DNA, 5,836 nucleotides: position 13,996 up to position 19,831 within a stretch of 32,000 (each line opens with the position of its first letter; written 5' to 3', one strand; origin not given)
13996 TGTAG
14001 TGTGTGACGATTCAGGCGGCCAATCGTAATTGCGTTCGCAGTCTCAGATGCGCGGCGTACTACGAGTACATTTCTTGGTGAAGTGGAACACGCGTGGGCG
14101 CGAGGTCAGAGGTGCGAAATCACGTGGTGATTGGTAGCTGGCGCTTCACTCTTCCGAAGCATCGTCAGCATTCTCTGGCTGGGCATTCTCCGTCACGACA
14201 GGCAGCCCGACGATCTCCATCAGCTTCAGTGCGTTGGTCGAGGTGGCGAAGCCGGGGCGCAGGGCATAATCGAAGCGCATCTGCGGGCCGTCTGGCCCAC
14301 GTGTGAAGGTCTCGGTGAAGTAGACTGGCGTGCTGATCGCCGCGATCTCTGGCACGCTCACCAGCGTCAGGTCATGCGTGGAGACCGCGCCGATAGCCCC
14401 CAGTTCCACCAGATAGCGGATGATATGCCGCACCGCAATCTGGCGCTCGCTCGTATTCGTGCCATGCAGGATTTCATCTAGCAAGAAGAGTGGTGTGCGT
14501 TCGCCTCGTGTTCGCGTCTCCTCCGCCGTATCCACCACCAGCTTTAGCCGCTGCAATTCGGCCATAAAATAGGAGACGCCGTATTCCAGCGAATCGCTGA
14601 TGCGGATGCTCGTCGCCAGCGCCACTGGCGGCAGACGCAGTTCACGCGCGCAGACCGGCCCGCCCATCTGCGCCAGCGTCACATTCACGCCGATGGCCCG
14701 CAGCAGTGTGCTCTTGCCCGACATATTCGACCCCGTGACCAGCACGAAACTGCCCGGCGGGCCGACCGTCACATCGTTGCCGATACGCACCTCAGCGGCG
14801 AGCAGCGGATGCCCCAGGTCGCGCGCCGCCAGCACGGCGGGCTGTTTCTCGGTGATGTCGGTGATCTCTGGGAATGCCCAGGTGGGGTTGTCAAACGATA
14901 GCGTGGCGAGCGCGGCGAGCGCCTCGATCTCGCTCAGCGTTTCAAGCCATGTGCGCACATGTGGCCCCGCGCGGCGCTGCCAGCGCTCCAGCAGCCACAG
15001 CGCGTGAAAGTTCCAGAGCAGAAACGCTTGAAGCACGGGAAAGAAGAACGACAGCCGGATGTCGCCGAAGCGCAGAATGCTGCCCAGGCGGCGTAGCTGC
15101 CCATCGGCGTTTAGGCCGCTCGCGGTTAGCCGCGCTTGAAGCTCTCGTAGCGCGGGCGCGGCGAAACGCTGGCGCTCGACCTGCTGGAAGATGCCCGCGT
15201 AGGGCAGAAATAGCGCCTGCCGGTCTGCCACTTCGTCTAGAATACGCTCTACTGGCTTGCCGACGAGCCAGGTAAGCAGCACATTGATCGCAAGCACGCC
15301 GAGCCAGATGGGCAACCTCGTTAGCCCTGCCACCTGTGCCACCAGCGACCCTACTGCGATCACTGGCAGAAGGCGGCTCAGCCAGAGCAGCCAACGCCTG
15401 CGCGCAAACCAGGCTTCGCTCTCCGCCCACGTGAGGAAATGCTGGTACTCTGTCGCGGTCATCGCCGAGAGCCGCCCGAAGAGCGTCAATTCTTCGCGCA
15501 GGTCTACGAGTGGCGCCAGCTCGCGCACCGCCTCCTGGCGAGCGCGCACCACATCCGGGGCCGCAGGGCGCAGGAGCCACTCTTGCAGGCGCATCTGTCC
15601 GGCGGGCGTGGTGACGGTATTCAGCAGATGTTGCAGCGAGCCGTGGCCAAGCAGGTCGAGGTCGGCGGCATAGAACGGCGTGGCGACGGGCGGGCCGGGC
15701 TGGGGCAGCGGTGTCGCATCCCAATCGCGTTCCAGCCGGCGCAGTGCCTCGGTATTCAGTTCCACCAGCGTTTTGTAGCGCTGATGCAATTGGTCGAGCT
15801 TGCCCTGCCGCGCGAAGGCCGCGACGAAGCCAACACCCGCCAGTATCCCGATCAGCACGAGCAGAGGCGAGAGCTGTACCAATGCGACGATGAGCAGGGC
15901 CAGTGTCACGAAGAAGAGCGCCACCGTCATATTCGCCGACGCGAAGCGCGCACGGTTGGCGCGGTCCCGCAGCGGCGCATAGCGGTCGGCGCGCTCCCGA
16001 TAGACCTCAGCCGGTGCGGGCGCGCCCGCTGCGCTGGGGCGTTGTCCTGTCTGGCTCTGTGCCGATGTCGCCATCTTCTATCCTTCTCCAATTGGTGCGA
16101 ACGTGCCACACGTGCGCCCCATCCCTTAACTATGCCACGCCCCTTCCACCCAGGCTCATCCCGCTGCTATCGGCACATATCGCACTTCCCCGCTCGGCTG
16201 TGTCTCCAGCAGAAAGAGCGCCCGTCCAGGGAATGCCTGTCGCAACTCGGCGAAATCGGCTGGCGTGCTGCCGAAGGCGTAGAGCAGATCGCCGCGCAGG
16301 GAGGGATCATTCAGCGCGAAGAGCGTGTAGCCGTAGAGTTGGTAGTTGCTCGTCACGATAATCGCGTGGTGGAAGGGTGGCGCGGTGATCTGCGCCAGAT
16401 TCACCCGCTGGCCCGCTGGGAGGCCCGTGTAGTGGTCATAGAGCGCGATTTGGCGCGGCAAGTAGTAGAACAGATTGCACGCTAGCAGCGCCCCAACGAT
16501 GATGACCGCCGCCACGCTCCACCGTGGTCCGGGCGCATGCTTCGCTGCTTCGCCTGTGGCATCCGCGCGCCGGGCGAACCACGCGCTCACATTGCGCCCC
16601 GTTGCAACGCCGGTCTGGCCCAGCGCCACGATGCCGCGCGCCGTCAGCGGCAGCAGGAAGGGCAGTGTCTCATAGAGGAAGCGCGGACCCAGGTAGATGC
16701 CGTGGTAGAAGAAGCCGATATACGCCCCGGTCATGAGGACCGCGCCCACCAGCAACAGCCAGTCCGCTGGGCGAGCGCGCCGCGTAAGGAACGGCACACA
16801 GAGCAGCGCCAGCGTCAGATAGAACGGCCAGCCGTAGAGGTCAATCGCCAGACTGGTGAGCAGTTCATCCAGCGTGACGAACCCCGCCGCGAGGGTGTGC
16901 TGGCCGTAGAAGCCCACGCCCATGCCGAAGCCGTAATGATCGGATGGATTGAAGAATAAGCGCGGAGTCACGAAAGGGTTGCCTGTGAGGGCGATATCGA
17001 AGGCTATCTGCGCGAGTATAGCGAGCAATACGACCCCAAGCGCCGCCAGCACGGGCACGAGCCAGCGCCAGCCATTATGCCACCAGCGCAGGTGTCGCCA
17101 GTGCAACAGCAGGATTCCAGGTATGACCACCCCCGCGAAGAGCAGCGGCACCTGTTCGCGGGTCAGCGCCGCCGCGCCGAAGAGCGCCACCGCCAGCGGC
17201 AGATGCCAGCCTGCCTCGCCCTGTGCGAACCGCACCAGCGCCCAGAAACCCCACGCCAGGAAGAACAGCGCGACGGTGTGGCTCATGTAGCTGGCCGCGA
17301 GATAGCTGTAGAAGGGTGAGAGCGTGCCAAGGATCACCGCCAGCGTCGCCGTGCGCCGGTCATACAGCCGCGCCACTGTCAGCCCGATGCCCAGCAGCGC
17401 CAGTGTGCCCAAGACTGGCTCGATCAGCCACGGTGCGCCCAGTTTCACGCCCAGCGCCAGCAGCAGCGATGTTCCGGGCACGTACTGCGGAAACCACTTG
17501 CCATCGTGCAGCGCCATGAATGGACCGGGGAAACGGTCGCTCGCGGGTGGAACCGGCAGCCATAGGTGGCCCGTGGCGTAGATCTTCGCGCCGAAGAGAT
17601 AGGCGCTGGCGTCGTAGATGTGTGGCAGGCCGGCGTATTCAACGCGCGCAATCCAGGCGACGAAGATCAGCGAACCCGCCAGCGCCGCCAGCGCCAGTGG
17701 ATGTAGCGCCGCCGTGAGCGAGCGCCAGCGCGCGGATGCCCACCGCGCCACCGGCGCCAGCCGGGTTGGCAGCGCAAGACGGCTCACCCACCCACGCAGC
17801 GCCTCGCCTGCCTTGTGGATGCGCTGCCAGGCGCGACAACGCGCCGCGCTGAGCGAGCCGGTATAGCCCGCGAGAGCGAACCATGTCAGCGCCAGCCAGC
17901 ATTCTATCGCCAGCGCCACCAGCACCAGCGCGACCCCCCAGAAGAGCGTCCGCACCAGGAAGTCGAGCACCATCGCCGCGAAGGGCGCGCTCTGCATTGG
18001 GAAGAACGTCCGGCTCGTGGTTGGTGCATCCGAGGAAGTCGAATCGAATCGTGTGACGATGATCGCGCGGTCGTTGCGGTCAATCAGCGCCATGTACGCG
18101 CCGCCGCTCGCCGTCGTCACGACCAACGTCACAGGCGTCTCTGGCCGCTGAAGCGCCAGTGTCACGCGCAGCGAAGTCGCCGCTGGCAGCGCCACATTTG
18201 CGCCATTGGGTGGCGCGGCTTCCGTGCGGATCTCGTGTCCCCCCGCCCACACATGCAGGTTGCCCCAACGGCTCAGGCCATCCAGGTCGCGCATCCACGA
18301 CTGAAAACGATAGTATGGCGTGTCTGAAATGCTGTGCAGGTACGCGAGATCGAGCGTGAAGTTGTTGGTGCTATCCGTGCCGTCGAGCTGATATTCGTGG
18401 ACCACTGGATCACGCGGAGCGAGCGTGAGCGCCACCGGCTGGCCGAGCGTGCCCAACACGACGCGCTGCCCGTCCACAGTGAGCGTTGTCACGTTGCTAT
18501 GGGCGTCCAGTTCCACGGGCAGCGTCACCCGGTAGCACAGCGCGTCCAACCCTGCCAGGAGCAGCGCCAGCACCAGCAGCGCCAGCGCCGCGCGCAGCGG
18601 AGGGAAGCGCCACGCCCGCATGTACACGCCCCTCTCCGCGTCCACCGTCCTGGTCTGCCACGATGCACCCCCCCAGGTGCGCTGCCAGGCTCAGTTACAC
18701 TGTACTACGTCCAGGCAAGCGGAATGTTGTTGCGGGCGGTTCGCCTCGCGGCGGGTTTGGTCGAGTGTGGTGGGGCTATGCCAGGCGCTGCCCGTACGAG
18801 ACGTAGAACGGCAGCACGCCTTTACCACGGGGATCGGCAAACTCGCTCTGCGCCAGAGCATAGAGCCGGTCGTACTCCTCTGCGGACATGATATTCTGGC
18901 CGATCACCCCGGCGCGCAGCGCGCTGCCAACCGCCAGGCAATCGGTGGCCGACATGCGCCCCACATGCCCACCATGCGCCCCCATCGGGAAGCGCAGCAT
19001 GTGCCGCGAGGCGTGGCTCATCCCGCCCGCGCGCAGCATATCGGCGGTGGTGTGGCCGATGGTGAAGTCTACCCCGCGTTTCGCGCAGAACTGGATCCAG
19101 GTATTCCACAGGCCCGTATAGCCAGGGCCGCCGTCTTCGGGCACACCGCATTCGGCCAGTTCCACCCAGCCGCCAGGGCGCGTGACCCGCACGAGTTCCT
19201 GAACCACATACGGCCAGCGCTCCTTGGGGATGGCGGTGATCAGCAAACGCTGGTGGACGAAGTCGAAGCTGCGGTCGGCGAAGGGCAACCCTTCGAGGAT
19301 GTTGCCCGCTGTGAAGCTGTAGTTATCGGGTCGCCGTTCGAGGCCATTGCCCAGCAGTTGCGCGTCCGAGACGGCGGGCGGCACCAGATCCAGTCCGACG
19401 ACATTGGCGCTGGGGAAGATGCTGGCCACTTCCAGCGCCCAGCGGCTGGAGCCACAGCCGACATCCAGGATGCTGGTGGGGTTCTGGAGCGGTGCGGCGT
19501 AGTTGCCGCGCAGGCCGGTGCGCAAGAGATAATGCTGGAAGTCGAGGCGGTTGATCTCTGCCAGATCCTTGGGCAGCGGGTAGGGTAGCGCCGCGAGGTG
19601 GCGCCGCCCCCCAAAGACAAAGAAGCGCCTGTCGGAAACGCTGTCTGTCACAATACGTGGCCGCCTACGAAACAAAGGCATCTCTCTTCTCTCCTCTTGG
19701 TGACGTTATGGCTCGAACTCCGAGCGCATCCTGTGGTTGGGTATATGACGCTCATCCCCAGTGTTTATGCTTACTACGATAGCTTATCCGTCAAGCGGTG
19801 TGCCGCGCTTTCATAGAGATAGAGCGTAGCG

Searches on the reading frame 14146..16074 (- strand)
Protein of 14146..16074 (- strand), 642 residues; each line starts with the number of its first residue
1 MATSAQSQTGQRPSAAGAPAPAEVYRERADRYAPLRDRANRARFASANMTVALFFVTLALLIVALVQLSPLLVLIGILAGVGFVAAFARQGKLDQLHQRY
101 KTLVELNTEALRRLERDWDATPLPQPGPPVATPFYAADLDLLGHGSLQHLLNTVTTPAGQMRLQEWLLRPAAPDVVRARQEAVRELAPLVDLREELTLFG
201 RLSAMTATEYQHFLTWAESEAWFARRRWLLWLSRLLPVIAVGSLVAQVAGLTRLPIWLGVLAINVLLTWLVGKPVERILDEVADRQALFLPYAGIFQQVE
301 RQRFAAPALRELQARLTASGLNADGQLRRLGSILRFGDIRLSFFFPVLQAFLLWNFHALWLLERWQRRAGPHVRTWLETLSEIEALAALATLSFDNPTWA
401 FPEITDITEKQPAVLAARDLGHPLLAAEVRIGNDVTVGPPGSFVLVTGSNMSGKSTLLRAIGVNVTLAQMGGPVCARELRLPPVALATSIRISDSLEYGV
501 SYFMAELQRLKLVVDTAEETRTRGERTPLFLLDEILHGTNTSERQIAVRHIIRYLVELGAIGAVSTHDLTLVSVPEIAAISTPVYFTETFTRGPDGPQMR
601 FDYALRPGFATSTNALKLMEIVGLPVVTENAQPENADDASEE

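Call 8: search_protein_families(library=pfam, proteins=[window:14146-16074:-], max_evalue=0.01)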
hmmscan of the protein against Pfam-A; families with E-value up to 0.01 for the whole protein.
window:14146-16074:- (642 aa): 3 families
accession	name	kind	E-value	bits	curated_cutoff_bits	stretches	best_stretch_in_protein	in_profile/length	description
PF00488.27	MutS_V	-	3.1e-20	73.4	30.2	1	444-632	1-181/188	MutS domain V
PF05192.23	MutS_III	-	1.1e-06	29.6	34.1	1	144-196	18-71/194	MutS domain III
PF13555.12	AAA_29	-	0.0031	17.7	27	1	434-461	16-42/61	P-loop containing region of AAA domain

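Call 19: find_encoding_contigs(protein=window:14146-16074:-, flank=10000, max_places=5)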
Protein window:14146-16074:- (642 aa): 2 contigs read that carry it; 2 places shown.
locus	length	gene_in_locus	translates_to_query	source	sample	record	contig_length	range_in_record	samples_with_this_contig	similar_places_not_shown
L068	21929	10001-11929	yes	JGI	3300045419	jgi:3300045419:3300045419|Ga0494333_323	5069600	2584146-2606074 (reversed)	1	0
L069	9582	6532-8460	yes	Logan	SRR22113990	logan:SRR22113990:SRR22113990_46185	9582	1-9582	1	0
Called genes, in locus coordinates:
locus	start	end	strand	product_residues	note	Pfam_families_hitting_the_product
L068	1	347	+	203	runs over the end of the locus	PF00440:TetR_N, PF14278:TetR_C_8 (weak)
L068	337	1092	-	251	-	PF06314:ADC (weak), PF09844:DUF2071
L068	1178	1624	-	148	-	PF07366:SnoaL, PF12680:SnoaL_2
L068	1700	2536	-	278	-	PF00376:MerR, PF13411:MerR_1, PF09278:MerR-DNA-bind (weak)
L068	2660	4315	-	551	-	PF00890:FAD_binding_2, PF01266:DAO (weak), PF01494:FAD_binding_3, PF03486:HI0933_like (faint), PF05834:Lycopene_cycl (faint), PF07992:Pyr_redox_2 (weak), PF12831:FAD_oxidored, PF13450:NAD_binding_8 (weak)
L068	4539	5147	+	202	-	PF14124:DUF4291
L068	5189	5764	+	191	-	PF13302:Acetyltransf_3, PF13420:Acetyltransf_4, PF00583:Acetyltransf_1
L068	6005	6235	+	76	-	-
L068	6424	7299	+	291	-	PF01209:Ubie_methyltran (weak), PF13489:Methyltransf_23, PF13847:Methyltransf_31, PF08241:Methyltransf_11, PF08242:Methyltransf_12, PF13649:Methyltransf_25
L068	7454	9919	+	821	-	PF13231:PMT_2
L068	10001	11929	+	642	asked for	PF05192:MutS_III (weak), PF00488:MutS_V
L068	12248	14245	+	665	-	-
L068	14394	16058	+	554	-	PF00069:Pkinase, PF07714:PK_Tyr_Ser-Thr, PF03109:ABC1 (weak)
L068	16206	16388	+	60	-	PF21748:UPF0150 (weak), PF15919:HicB_lk_antitox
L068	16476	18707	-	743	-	PF00006:ATP-synt_ab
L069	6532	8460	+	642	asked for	PF05192:MutS_III (weak), PF00488:MutS_V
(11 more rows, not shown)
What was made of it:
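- On Plasmid or phage replication origin: The contig is 5.07 Mb (call 19).
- The element lies at 50.96% of a 5,069,600-bp contig (call 19).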

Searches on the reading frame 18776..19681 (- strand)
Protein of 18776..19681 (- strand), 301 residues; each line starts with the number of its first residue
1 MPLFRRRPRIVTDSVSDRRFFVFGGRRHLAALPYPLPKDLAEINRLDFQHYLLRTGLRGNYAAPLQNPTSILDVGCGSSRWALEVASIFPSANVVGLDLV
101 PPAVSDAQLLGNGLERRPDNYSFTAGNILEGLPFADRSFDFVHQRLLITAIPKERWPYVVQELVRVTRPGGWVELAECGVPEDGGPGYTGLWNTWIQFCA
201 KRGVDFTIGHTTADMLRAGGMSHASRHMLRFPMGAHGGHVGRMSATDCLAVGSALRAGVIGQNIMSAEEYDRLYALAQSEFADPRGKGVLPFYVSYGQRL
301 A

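Call 8: search_protein_families(library=pfam, proteins=[window:18776-19681:-], max_evalue=0.01)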
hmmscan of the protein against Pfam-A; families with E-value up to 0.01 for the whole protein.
window:18776-19681:- (301 aa): 10 families
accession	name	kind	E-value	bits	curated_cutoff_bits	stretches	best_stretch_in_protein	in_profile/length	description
PF13649.12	Methyltransf_25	-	6.5e-17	62.4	27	1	71-171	1-97/97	Methyltransferase domain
PF08241.18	Methyltransf_11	-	3.1e-14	53.8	21.2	1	72-173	1-93/95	Methyltransferase domain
PF13847.12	Methyltransf_31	-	5.3e-14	52.6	27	1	69-179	5-113/145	Methyltransferase domain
PF13489.12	Methyltransf_23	-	1.8e-09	38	27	1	62-195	16-132/164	Methyltransferase domain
PF08242.18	Methyltransf_12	-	8.4e-09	36.5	30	1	72-173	1-98/98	Methyltransferase domain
PF01209.24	Ubie_methyltran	-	1.1e-05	25.3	20.1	1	66-179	46-155/233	ubiE/COQ5 methyltransferase family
PF02390.23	Methyltransf_4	-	0.00015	21.7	24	1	70-132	4-64/173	Putative methyltransferase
PF03141.22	Methyltransf_29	-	0.001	18.2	23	1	70-175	120-217/506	Putative S-adenosyl-L-methionine-dependent methyltransferase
PF00891.24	Methyltransf_2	-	0.0016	18.3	22.3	1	65-137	60-130/210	O-methyltransferase domain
PF05148.21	Methyltransf_8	-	0.0095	16.3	27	0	67-102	72-104/219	Hypothetical methyltransferase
